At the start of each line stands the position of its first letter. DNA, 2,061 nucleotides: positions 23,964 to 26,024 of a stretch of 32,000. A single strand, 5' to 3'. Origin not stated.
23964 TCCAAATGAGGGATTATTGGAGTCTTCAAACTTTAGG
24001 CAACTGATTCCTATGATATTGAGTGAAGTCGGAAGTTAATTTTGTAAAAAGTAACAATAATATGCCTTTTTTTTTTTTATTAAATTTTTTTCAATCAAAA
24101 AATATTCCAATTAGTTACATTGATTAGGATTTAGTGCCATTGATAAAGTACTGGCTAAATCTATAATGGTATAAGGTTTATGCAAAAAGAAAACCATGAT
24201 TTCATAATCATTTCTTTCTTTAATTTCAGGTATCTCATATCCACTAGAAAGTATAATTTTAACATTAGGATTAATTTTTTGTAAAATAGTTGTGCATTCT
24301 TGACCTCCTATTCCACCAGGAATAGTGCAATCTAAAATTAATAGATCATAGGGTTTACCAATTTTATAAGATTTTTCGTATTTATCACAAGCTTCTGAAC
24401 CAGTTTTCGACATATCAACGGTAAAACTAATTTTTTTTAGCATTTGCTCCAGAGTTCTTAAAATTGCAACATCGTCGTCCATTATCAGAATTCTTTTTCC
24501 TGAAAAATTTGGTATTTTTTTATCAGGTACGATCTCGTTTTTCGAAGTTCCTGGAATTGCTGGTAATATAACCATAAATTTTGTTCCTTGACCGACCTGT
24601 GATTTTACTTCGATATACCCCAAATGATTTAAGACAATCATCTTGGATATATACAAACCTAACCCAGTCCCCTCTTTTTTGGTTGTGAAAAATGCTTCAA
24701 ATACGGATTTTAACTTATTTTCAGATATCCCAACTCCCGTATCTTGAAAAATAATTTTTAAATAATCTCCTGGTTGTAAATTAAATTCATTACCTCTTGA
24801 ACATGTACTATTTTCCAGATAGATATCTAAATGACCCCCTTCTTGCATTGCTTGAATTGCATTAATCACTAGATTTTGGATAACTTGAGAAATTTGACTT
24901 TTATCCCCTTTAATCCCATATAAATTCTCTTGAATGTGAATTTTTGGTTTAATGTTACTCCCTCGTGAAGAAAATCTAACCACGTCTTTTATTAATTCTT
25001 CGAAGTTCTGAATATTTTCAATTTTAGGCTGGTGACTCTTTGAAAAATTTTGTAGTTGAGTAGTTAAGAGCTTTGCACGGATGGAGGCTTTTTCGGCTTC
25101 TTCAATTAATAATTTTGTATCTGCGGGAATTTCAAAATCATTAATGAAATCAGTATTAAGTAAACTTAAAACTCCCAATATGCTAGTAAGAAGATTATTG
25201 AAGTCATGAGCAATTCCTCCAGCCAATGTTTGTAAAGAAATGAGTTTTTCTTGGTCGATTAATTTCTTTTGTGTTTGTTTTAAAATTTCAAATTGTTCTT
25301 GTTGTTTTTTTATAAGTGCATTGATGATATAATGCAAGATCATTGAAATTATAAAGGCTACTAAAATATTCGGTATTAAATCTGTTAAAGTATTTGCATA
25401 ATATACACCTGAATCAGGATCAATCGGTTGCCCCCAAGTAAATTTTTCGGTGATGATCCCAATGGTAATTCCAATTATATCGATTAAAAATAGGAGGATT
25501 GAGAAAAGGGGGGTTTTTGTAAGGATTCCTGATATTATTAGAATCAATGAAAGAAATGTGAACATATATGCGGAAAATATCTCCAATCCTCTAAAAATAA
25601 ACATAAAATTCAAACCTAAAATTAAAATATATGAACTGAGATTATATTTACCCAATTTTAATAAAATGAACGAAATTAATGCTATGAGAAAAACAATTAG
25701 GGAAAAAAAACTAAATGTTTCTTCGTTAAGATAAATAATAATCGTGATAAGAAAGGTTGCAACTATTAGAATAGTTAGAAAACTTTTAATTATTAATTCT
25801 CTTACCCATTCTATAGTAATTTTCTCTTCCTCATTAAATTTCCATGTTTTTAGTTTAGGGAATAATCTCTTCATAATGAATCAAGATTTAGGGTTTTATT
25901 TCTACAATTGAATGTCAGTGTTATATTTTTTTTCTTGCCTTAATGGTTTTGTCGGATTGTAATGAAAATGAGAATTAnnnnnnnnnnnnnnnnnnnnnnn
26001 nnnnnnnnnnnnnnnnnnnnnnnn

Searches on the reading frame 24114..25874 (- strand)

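Call 29: search_protein_families(library=pfam, proteins=[window:24114-25874:-], max_evalue=0.01)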
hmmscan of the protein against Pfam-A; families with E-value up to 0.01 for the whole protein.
window:24114-25874:- (587 aa): 3 families
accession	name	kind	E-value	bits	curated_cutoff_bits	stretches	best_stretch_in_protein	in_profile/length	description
PF02518.31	HATPase_c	-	6.4e-23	81.8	26.4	1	323-439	1-109/111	Histidine kinase-, DNA gyrase B-, and HSP90-like ATPase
PF00072.30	Response_reg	-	2.6e-12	47.3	30.2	1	462-575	1-108/111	Response regulator receiver domain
PF00512.31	HisKA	-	6.5e-06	26.5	26.9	1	214-281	2-64/66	His Kinase A (phospho-acceptor) domain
